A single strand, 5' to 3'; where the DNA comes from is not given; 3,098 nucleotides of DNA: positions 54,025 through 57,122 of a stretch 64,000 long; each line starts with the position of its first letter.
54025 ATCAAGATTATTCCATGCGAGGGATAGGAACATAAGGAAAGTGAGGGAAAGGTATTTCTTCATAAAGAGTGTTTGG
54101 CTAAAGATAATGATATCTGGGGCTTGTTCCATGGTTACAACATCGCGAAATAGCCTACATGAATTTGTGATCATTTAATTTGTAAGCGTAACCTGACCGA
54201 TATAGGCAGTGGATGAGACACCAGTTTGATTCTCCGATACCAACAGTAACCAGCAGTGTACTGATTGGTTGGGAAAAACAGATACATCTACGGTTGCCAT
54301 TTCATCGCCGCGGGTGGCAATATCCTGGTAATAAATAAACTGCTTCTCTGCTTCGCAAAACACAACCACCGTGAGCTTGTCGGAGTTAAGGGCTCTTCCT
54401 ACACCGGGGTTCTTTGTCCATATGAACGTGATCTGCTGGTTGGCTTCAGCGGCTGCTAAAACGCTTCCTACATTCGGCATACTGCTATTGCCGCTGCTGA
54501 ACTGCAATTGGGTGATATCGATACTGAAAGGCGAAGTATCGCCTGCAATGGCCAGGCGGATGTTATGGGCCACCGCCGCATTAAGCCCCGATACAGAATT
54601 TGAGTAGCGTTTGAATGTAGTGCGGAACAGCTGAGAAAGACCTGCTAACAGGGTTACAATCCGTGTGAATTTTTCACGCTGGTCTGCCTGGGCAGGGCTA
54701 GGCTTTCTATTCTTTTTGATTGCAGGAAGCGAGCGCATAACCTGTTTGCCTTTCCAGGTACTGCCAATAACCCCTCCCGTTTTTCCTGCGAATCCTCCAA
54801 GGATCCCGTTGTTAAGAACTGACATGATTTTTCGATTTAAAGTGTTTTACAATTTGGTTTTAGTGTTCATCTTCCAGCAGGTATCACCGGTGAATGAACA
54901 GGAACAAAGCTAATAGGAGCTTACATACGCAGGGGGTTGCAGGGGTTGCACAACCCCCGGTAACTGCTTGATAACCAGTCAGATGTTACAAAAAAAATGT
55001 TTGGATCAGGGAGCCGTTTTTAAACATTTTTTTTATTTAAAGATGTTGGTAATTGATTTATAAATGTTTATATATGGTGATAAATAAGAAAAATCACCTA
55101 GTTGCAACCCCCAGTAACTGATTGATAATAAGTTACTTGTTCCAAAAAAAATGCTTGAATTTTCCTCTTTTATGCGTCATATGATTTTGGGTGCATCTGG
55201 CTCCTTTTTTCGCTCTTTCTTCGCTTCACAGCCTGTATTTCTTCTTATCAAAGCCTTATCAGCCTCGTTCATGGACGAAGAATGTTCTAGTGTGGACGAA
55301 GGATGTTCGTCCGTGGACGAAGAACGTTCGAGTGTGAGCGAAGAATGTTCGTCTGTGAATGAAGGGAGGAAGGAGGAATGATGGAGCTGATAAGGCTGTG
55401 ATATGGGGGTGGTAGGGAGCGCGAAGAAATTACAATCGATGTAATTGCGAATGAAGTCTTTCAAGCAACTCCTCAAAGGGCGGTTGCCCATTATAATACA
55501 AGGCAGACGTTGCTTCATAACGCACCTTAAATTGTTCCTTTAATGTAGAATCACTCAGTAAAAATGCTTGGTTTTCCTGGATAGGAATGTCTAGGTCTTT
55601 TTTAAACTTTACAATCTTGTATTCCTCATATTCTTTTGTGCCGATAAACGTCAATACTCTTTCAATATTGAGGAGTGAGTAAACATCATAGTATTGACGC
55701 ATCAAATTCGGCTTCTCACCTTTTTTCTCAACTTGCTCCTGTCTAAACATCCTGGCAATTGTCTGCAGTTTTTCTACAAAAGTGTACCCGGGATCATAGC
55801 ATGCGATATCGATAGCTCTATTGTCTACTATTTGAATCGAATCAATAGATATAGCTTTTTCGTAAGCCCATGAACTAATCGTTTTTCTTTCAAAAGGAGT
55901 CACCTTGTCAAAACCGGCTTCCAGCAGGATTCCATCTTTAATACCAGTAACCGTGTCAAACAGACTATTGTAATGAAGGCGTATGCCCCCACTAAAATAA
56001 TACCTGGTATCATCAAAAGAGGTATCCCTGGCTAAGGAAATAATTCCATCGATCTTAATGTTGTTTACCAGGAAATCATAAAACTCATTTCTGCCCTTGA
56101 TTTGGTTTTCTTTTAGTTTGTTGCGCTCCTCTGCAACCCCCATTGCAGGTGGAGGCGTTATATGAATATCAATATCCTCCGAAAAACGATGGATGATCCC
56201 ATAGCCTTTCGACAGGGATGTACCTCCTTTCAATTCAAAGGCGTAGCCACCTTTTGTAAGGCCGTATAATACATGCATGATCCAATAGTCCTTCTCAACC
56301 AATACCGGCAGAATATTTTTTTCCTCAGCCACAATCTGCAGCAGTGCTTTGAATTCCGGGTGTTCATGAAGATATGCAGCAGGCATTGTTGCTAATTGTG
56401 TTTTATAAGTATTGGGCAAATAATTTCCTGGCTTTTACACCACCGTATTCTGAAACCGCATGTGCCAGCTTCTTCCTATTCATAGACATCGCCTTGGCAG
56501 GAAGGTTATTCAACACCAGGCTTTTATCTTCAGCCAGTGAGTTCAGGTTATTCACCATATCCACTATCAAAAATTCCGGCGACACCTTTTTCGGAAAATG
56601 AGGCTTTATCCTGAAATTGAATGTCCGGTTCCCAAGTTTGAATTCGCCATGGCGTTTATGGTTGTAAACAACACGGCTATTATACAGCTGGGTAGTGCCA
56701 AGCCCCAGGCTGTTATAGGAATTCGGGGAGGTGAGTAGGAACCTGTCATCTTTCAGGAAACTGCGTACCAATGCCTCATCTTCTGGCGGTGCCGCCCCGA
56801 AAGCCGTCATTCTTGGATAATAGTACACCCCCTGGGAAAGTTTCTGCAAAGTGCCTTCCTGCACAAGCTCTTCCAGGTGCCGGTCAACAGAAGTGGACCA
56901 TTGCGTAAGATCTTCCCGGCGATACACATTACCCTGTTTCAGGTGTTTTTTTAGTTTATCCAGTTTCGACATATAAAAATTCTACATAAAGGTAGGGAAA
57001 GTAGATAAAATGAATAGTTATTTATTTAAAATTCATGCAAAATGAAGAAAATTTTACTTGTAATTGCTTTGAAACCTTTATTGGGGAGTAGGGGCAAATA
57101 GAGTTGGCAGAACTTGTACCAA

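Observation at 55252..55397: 21-bp tandem array enclosed by a perfect 12-bp inverted repeat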

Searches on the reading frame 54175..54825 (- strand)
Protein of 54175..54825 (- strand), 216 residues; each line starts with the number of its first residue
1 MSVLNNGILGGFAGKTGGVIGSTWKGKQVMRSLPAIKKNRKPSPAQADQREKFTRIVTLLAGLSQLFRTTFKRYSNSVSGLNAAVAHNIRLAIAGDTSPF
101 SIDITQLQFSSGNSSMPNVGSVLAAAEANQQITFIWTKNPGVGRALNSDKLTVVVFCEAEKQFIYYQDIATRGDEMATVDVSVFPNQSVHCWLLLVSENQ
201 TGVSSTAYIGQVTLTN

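Call 7: search_protein_families(library=pfam, proteins=[window:54175-54825:-], max_evalue=0.01)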
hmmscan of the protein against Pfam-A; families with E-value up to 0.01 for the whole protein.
window:54175-54825:- (216 aa): 1 family
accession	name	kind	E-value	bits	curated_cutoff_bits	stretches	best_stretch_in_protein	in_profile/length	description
PF19781.4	DUF6266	-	3.3e-30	105.6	23.4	1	12-210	2-198/198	Family of unknown function (DUF6266)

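Call 10: find_encoding_contigs(protein=window:54175-54825:-, flank=6000, max_places=10)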
Protein window:54175-54825:- (216 aa): 2 contigs read that carry it; 1 place shown.
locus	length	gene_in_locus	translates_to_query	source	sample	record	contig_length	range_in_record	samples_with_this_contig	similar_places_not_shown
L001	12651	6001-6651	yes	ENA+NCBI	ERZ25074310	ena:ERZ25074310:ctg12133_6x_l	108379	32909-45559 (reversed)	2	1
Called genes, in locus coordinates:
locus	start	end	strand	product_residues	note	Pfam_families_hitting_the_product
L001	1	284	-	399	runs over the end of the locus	PF00162:PGK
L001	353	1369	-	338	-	PF00044:Gp_dh_N, PF02800:Gp_dh_C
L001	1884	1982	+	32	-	-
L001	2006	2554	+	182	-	PF08867:FRG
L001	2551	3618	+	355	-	PF03235:GmrSD_N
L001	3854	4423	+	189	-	PF19570:DUF6088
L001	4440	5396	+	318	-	PF08843:AbiEii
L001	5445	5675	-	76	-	-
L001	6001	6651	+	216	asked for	PF19781:DUF6266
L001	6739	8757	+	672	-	PF05649:Peptidase_M13_N, PF01431:Peptidase_M13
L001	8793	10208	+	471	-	PF00884:Sulfatase, PF01663:Phosphodiest, PF16347:SGSH_C (faint), PF14707:Sulfatase_C (weak)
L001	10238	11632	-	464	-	PF00578:AhpC-TSA, PF08534:Redoxin, PF00085:Thioredoxin, PF13098:Thioredoxin_2 (weak), PF13905:Thioredoxin_8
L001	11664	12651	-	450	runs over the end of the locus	PF19527:DUF6055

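Call 16: find_related_loci(query=window:54175-54825:-, collection=genome_contigs, flank=10000)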
Query window:54175-54825:- (216 aa) in genome_contigs; peptide patterns used: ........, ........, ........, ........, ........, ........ (x = any residue, [..] = any of these).
48 stretches matched a pattern, but none encodes a relative of the query by tblastn (E <= 1e-3).

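Call 34: find_homologous_proteins(query=window:54175-54822:-, max_evalue=0.00001)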
Query window:54175-54822:- (215 aa): 10 proteins with E <= 0.00001 among 1534 candidates.
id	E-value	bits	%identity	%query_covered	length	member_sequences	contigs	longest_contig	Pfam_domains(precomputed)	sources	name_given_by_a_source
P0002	7.8e-136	468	100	100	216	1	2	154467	PF19781.5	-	-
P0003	2.3e-96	339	73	100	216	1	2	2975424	PF19781.5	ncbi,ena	-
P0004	8.5e-51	191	47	100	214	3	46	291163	PF19781.5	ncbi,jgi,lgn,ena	jgi:hypothetical protein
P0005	5.6e-43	165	39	98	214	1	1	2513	PF19781.5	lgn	-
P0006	3.2e-25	107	33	98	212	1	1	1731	PF19781.5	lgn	-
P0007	1.2e-24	105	33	99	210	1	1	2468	PF19781.5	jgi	jgi:hypothetical protein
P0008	1.0e-21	96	33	99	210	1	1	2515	PF19781.5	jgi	jgi:hypothetical protein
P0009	1.8e-21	95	32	89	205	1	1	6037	PF19781.5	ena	-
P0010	2.4e-16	78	29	94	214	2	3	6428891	PF19781.5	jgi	jgi:hypothetical protein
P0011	2.7e-7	49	40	38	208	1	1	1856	PF19781.5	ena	-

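Call 36: find_encoding_contigs(protein=P0003, flank=6000, max_places=4)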
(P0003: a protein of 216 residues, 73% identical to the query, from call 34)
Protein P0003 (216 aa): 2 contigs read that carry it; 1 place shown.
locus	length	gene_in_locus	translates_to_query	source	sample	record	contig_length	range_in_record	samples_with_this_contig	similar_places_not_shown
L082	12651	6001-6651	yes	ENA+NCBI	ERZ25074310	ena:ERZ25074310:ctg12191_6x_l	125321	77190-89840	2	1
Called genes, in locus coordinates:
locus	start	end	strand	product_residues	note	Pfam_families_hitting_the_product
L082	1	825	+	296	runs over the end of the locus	-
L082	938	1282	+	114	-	PF21956:DUF6922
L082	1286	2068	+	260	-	PF08843:AbiEii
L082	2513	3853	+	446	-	-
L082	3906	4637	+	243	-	-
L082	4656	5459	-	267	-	PF01223:Endonuclease_NS (weak)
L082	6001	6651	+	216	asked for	PF19781:DUF6266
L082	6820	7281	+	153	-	PF18925:DUF5675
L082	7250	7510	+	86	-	-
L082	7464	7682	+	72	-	-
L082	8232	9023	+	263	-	-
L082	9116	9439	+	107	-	-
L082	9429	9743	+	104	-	PF03143:GTP_EFTU_D3 (weak)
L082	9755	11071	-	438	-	PF07969:Amidohydro_3 (faint), PF01979:Amidohydro_1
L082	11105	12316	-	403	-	PF07075:NamZ_N, PF20732:NamZ_C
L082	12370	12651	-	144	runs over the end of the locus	PF08818:DUF1801 (weak)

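Call 37: find_encoding_contigs(protein=P0004, flank=6000, max_places=8)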
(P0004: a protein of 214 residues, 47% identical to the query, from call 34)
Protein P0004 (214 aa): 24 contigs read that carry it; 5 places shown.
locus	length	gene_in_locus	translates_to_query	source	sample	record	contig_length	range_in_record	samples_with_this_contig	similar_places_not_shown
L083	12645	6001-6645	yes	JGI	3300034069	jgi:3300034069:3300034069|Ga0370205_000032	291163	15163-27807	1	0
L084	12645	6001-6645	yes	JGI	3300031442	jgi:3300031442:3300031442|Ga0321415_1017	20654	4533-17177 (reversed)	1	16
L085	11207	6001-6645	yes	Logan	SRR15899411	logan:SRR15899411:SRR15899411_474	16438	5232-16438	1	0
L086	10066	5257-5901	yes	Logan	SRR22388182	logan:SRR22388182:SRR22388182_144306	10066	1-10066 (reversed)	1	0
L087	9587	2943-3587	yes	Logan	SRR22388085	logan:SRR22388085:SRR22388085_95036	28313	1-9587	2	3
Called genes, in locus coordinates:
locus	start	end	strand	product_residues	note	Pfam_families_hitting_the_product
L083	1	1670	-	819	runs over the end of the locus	PF22461:SLBB_2 (faint), PF02563:Poly_export, PF10531:SLBB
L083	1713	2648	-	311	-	PF01370:Epimerase, PF04321:RmlD_sub_bind (weak), PF16363:GDP_Man_Dehyd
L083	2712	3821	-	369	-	PF01370:Epimerase, PF04321:RmlD_sub_bind (weak), PF16363:GDP_Man_Dehyd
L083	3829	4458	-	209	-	-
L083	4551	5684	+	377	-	-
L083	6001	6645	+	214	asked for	PF19781:DUF6266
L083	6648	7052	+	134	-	PF18925:DUF5675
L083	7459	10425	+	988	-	-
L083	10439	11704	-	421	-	PF03721:UDPG_MGDP_dh_N, PF00984:UDPG_MGDP_dh, PF03720:UDPG_MGDP_dh_C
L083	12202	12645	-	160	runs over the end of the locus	PF02542:YgbB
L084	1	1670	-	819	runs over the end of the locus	PF22461:SLBB_2 (faint), PF02563:Poly_export, PF10531:SLBB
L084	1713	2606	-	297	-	PF01370:Epimerase, PF16363:GDP_Man_Dehyd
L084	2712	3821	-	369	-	PF01370:Epimerase, PF04321:RmlD_sub_bind (weak), PF16363:GDP_Man_Dehyd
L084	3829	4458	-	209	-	-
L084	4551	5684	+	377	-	-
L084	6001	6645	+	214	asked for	PF19781:DUF6266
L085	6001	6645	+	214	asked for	PF19781:DUF6266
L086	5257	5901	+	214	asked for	PF19781:DUF6266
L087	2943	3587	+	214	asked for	PF19781:DUF6266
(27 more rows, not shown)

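Call 47: find_related_loci(query=A2, collection=metagenome_contigs, flank=4000)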
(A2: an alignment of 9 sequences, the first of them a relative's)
Query A2 (216 aa) in metagenome_contigs; peptide patterns used: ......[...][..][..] (x = any residue, [..] = any of these).
599 stretches matched a pattern (row limit reached: there are more); 559 encode a relative of the query (tblastn E <= 1e-3); the best 80 are kept; 80 distinct loci.
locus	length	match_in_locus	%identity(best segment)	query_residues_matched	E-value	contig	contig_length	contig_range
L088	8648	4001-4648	38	1-215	1e-47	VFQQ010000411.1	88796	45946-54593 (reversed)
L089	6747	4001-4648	38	1-215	3e-47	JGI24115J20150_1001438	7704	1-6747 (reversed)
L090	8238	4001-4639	38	1-212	9e-47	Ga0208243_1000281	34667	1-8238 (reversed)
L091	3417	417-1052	40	1-214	2e-46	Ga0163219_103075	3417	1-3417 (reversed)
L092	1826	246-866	37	1-208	3e-44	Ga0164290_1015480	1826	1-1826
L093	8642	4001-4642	38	1-215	4e-43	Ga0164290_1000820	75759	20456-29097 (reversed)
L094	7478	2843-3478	38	1-215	2e-38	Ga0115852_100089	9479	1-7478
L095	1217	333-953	37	1-210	2e-39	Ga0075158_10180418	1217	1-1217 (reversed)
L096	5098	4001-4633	35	1-214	2e-37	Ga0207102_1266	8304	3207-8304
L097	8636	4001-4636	36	1-215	2e-37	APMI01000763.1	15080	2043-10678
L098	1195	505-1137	33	1-215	3e-38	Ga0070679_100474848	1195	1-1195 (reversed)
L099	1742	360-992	35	1-214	2e-37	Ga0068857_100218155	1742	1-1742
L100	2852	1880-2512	36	1-214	6e-37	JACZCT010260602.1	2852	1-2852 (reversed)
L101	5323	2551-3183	36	1-214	1e-36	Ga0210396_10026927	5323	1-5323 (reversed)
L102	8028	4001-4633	34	1-214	1e-36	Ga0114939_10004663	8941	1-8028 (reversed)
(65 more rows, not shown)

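Call 48: find_related_loci(query=A2, collection=viral_contigs, flank=4000)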
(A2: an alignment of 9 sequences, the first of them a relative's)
Query A2 (216 aa) in viral_contigs; peptide patterns used: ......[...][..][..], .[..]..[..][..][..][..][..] (x = any residue, [..] = any of these).
15 stretches matched a pattern; 1 encode a relative of the query (tblastn E <= 1e-3); 1 distinct loci.
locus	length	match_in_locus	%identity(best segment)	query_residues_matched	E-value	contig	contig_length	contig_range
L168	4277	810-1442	32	1-214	8e-31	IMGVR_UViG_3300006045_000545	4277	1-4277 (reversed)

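Call 53: search_protein_families(library=phrogs, proteins=[window:54175-54825:-], max_evalue=0.01)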
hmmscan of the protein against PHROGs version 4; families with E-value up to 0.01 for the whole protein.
window:54175-54825:- (216 aa): 0 families

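Call 61: predict_structure(alignment_id=A2)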
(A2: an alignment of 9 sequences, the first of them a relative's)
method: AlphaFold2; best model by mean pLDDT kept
length: 216 residues; sequences in the alignment: 9
mean_pLDDT: 78.4   pTM: 0.74
mean pLDDT of the five models: 78.4, 78.2, 77.9, 77.8, 76.1
residues with pLDDT >= 90: 86; 70-90: 75; 50-70: 20; < 50: 35
segments of 3 or more residues with pLDDT < 50: 1-25, 27-36
pLDDT, mean of each block of 10 residues (from residue 1): 33 39 41 50 78 89 87 64 87 85 93 81 89 88 79 95 94 94 93 91 91 87
secondary structure, 60 per line:
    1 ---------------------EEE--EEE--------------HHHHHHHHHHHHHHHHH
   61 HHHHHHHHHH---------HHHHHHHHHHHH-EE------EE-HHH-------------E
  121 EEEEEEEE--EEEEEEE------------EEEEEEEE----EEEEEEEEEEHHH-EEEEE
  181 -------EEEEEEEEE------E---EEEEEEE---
elements in order: E22-24 E27-29 H44-70 H80-91 E120-128 E131-137 E150-157 E162-171 E176-180 E188-196 E207-213

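Call 64: fold_search(model_id=the predicted structure, library=pdb)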
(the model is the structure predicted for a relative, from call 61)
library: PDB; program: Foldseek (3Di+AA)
matches with E <= 10: 1558; with E <= 0.001: 77
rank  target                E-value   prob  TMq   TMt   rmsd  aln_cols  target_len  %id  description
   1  7e9l_A                6.8e-05  1.00  0.35  0.15   3.7       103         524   12  Crystal Structure of POMGNT2 in complex with UDP and mono-mannosyl peptide (379Man short peptide) (released 2021-05-05)
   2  8fn9_D                7.6e-05  1.00  0.37  0.74   2.7       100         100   15  Crystal structure of the C-terminal Fg domain of TNR with the single FN domain of PTPRZ (released 2023-07-12)
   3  3bpl_B                7.6e-05  1.00  0.33  0.35   4.5       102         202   12  Crystal structure of the IL4-IL4R-Common Gamma ternary complex (released 2008-02-05)
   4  1x5z_MODEL_1_A        1.0e-04  1.00  0.34  0.60   5.9       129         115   18  Solution structure of the fibronectin type-III domain of human protein tyrosine phosphatase, receptor type, D  (released 2005-11-17)
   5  1x5f_MODEL_1_A        1.2e-04  1.00  0.38  0.64   2.9       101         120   14  The solution structure of the first fibronectin type III domain of human Neogenin (released 2005-11-15)
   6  8fn9_H                1.2e-04  1.00  0.36  0.72   2.9       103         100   17  Crystal structure of the C-terminal Fg domain of TNR with the single FN domain of PTPRZ (released 2023-07-12)
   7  4yfe_A                1.2e-04  1.00  0.38  0.42   4.6       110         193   14  Crystal structure of PTP delta Fn1-Fn2 (released 2015-05-06)
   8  1x5h_MODEL_1_A        1.4e-04  1.00  0.37  0.56   7.8       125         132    8  The solution structure of the third fibronectin type III domain of human Neogenin (released 2005-11-15)
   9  6hyf_C                1.6e-04  1.00  0.35  0.73   3.0        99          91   12  Crystal structure of the third FNIII domain from rat beta4 integrin, a binding site for periaxin (released 2019-05-08)
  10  3n1f_D                2.0e-04  1.00  0.38  0.74   2.9       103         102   12  Crystal Structure of IhhN bound to CDOFn3 (released 2010-06-02)
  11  7dc8_C                2.0e-04  1.00  0.38  0.43  10.3       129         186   12  Crystal structure of Switch Ab Fab and hIL6R in complex with ATP (released 2021-01-13)
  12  7e9k_E                2.0e-04  1.00  0.33  0.15   3.6       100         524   11  Crystal Structure of POMGNT2 in complex with UDP and mono-mannosyl peptide (379Man long peptide) (released 2021-05-05)
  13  8fn8_B                2.2e-04  1.00  0.38  0.75   2.5       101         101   15  Crystal structure of the C-terminal Fg domain of TNC with the single FN domain of PTPRZ (released 2023-07-12)
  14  3f7q_A                2.2e-04  1.00  0.35  0.35   2.9       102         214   11  First pair of Fibronectin type III domains and part of the connecting segment of the integrin beta4 (released 2009-03-10)
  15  6pog_A                2.5e-04  1.00  0.31  0.59   3.5        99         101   18  Crystal structure of the NELL2 EGF1-6-Robo3 FN1 complex (released 2020-05-06)
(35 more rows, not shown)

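Call 65: fold_search(model_id=the predicted structure, library=viral)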
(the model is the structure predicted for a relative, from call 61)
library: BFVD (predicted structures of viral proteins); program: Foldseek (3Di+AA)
matches with E <= 10: 962; with E <= 0.001: 14
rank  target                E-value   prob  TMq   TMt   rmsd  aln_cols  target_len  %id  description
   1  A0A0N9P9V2            8.1e-05  1.00  0.32  0.33  15.4       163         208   15  (no name in the UniProt tables at hand)
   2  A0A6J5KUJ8            2.6e-04  1.00  0.28  0.11   5.9       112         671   20  Uncharacterized protein [uncultured Caudovirales phage]
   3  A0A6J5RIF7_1          3.1e-04  0.99  0.33  0.08  16.3       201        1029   13  Tip attachment protein J central straight fiber domain-containing protein [uncultured Caudovirales phage]
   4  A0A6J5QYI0            4.0e-04  1.00  0.34  0.30   3.0       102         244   13  Uncharacterized protein [uncultured Caudovirales phage]
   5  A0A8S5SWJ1            4.2e-04  1.00  0.33  0.19   3.4       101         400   19  Fibronectin type 3 domain [Siphoviridae sp. ctZHD14]
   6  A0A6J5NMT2            4.2e-04  0.99  0.35  0.14  20.2       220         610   13  Uncharacterized protein [uncultured Caudovirales phage]
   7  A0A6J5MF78            4.8e-04  1.00  0.31  0.28   5.3       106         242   17  Fibronectin type III [uncultured Caudovirales phage]
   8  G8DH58                5.4e-04  1.00  0.33  0.07  10.4       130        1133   12  (no name in the UniProt tables at hand)
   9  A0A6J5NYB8            5.8e-04  1.00  0.31  0.18   3.8       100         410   16  Fibronectin type III [uncultured Caudovirales phage]
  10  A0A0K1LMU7            6.5e-04  1.00  0.36  0.16   2.9       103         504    9  Tail protein [Caulobacter phage Sansa]
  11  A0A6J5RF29            6.5e-04  1.00  0.34  0.40   3.3       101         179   18  Fibronectin type III [uncultured Caudovirales phage]
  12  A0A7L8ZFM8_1          6.9e-04  1.00  0.35  0.09  15.6       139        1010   17  (no name in the UniProt tables at hand)
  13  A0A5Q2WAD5            9.4e-04  0.98  0.32  0.39  24.4       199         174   12  (no name in the UniProt tables at hand)
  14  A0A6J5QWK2            1.0e-03  1.00  0.35  0.38  12.8       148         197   11  Fibronectin type III [uncultured Caudovirales phage]
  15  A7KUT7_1              1.1e-03  0.94  0.30  0.07  19.2       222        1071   12  (no name in the UniProt tables at hand)
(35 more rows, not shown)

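Call 68: search_protein_families(library=padloc, proteins=[window:54175-54825:-], max_evalue=0.01)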
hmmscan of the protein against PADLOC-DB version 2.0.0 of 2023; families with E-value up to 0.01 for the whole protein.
window:54175-54825:- (216 aa): 0 families

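Call 76: search_solved_structures(query=A2, max_evalue=1)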
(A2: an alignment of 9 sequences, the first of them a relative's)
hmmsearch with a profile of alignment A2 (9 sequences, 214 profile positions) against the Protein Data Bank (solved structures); distinct sequences matched with E-value up to 1: 2.
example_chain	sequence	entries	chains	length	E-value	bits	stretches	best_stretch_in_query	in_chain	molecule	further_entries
7rsw_A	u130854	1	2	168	0.53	13.1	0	97-141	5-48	Outer capsid protein VP4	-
7ooc_G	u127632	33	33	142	0.64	12.9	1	67-137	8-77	30S ribosomal protein S8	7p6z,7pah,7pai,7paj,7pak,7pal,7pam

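Call 79: search_protein_families(library=pfam, proteins=[L088:2399-3493:+, L083:4551-5684:+, L088:1687-2220:-, L082:2513-3853:+, L082:3906-4637:+, L082:8232-9023:+, L083:7459-10425:+], max_evalue=0.01)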
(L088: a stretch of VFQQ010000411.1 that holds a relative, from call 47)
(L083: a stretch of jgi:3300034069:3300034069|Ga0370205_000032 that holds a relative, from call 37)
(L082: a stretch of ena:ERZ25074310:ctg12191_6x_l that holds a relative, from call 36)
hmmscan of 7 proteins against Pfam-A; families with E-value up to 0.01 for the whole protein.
L088:2399-3493:+ (364 aa): 0 families

L083:4551-5684:+ (377 aa): 0 families

L088:1687-2220:- (177 aa): 0 families

L082:2513-3853:+ (446 aa): 0 families

L082:3906-4637:+ (243 aa): 1 family
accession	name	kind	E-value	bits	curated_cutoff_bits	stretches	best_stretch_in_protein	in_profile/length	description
PF16673.10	TRAF_BIRC3_bd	-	0.0094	16.1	30.5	0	130-146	14-29/64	TNF receptor-associated factor BIRC3 binding domain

L082:8232-9023:+ (263 aa): 1 family
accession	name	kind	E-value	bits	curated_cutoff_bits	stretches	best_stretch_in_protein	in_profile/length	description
PF02404.20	SCF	-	0.0016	18.3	21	0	10-92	16-95/275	Stem cell factor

L083:7459-10425:+ (988 aa): 0 families

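Call 93: search_protein_representatives(alignment_id=A2)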
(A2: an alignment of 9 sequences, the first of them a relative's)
Query: 9 sequences, 214 profile positions. Proteins with E-value up to 0.001 (for the whole library): 6102; up to 1e-10: 3895; up to 1e-30: 916. The best 150 are listed.
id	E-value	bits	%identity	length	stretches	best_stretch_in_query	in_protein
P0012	7.4e-71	254.6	-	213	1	1-212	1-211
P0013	2.1e-70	253.1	-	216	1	1-211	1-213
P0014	7.7e-69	248.0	-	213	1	1-213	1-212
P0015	6.7e-67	241.6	-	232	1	1-211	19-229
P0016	4.3e-66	239.0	-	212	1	1-212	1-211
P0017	1.0e-64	234.5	-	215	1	1-213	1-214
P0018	4.9e-64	232.3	-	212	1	1-212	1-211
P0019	6.5e-64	231.9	-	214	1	1-212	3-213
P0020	1.7e-63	230.5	-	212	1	1-212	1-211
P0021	2.0e-63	230.3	-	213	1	1-212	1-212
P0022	2.4e-63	230.0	-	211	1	1-212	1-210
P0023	2.8e-63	229.8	-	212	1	1-212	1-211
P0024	2.0e-62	227.0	-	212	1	1-213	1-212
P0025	2.1e-61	223.7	-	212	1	1-212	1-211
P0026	2.9e-61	223.2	-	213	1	1-212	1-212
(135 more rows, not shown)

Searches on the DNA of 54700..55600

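Call 6: search_rna_families(source=window, start=54700, end=55600, threshold=evalue, max_evalue=10)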
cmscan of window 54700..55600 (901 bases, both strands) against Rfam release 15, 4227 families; matches with E-value up to 10: 3.
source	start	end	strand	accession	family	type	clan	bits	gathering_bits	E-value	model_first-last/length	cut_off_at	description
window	54987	55037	+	RF03436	mir-759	Gene; miRNA;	-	17.6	100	5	1-89/89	no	mir-759 microRNA precursor family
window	55264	55321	+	RF00729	mir-278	Gene; miRNA;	-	16.9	55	0.65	1-75/75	no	mir-278 microRNA precursor family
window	54920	55086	+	RF03532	SQ2397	Cis-reg;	-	14.4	100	9.4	1-243/243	no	Cis-regulator of HTH transcription factor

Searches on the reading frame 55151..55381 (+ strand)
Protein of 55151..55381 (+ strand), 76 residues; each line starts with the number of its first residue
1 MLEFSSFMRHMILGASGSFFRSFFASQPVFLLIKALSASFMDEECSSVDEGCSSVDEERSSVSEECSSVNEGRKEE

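Call 7: search_protein_families(library=pfam, proteins=[window:55151-55381:+], max_evalue=0.01)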
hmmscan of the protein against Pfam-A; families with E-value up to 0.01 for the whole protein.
window:55151-55381:+ (76 aa): 0 families

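Call 15: find_homologous_proteins(query=window:55151-55378:+, max_evalue=10)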
Query window:55151-55378:+ (76 aa): 1 proteins with E <= 10 among 6 candidates.
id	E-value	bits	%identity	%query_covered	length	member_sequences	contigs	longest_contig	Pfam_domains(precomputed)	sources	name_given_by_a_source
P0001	1.2e-39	150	100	100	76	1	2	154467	-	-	-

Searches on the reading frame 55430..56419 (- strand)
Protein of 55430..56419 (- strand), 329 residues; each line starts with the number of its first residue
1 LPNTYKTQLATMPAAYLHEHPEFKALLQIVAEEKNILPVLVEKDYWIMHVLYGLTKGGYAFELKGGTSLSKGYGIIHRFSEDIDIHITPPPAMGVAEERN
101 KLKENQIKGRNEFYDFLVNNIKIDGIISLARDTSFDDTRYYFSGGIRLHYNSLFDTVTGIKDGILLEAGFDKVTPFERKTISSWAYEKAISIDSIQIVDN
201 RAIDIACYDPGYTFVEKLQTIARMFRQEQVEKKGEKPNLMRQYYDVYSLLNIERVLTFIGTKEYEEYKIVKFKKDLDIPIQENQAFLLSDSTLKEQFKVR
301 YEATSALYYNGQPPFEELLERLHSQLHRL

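Call 7: search_protein_families(library=pfam, proteins=[window:55430-56419:-], max_evalue=0.01)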
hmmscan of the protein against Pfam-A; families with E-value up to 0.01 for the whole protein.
window:55430-56419:- (329 aa): 1 family
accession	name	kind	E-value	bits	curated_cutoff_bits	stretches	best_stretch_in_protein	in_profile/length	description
PF08843.17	AbiEii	-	6e-27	95.5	22.5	1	57-321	11-238/238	Nucleotidyl transferase AbiEii toxin, Type IV TA system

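Call 11: find_encoding_contigs(protein=window:55430-56419:-, flank=6000, max_places=10)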
Protein window:55430-56419:- (329 aa): no gene with exactly this product is on record in the collection.

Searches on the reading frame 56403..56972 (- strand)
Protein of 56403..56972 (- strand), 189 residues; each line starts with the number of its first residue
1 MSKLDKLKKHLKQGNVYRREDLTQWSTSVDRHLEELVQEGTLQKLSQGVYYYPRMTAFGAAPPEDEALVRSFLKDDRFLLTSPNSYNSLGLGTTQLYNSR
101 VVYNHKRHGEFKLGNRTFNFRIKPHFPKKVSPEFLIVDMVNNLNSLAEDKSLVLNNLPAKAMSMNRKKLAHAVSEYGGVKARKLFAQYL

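Call 7: search_protein_families(library=pfam, proteins=[window:56403-56972:-], max_evalue=0.01)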
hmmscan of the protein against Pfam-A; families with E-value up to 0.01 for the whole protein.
window:56403-56972:- (189 aa): 2 families
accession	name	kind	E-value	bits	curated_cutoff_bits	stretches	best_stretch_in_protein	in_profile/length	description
PF19570.5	DUF6088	-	8.5e-09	35.8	25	1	7-131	5-131/172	Family of unknown function (DUF6088)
PF17194.10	AbiEi_3_N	-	9.6e-05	22.8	26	1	2-54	3-54/93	Transcriptional regulator, AbiEi antitoxin N-terminal domain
